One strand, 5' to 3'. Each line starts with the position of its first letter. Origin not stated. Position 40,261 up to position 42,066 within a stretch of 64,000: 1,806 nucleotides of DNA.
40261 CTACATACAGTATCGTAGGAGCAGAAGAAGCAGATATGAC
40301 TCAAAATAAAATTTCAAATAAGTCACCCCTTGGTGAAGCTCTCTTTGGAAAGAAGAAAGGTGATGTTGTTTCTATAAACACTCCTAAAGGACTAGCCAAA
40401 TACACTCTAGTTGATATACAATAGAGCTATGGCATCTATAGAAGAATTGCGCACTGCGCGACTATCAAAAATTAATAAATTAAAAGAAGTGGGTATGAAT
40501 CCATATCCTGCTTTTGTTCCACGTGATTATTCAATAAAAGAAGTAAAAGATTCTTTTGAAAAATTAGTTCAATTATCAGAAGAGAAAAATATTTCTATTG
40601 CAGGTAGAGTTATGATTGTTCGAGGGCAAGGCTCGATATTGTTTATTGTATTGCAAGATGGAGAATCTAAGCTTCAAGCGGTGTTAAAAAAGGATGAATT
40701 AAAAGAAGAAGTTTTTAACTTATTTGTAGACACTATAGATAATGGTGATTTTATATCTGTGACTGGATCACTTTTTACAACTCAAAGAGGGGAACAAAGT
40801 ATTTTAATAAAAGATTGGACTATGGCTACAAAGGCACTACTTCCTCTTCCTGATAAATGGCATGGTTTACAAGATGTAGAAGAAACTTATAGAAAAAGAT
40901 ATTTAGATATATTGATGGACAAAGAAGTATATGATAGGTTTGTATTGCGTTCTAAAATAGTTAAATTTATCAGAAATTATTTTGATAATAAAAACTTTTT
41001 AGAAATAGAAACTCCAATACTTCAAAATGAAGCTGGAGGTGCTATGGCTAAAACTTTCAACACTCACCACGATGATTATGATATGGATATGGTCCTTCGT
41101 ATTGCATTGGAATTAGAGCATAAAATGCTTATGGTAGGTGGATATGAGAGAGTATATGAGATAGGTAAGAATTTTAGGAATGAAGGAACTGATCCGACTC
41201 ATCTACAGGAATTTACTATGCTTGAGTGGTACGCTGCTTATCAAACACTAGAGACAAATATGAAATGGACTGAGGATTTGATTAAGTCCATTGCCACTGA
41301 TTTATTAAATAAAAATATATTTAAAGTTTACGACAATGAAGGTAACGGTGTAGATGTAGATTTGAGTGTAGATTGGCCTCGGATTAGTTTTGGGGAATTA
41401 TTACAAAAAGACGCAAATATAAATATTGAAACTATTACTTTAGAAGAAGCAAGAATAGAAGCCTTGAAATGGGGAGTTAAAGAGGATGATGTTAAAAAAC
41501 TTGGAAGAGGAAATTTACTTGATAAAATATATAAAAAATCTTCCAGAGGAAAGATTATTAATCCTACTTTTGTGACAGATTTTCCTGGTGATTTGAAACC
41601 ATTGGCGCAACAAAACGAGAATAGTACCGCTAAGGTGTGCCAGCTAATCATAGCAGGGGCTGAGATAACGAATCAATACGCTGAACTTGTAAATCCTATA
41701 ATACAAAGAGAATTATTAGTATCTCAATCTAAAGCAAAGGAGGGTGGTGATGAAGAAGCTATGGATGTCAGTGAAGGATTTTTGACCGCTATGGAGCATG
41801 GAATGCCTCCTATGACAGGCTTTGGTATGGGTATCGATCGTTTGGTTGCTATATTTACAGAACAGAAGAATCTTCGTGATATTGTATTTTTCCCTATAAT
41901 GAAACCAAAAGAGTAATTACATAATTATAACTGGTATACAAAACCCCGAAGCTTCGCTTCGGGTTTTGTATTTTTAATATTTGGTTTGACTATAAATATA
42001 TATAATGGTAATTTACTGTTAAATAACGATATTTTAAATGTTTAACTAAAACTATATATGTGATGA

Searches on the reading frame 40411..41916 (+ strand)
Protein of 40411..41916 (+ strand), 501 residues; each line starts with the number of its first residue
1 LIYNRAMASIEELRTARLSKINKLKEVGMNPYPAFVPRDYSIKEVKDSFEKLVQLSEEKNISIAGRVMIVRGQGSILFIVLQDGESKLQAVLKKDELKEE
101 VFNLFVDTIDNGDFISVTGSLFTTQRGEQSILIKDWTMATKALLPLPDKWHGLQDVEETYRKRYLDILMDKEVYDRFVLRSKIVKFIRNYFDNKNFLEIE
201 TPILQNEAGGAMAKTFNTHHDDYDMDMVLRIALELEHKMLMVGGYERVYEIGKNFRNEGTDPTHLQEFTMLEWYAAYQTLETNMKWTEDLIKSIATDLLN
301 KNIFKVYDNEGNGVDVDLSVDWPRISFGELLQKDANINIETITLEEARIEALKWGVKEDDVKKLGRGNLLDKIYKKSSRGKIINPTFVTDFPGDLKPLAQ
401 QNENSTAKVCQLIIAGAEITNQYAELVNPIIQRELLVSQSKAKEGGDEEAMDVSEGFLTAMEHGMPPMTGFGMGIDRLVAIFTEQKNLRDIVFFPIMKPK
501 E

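Call 17: find_encoding_contigs(protein=window:40411-41916:+, flank=10000, max_places=3)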
Protein window:40411-41916:+ (501 aa): no gene with exactly this product is on record in the collection.
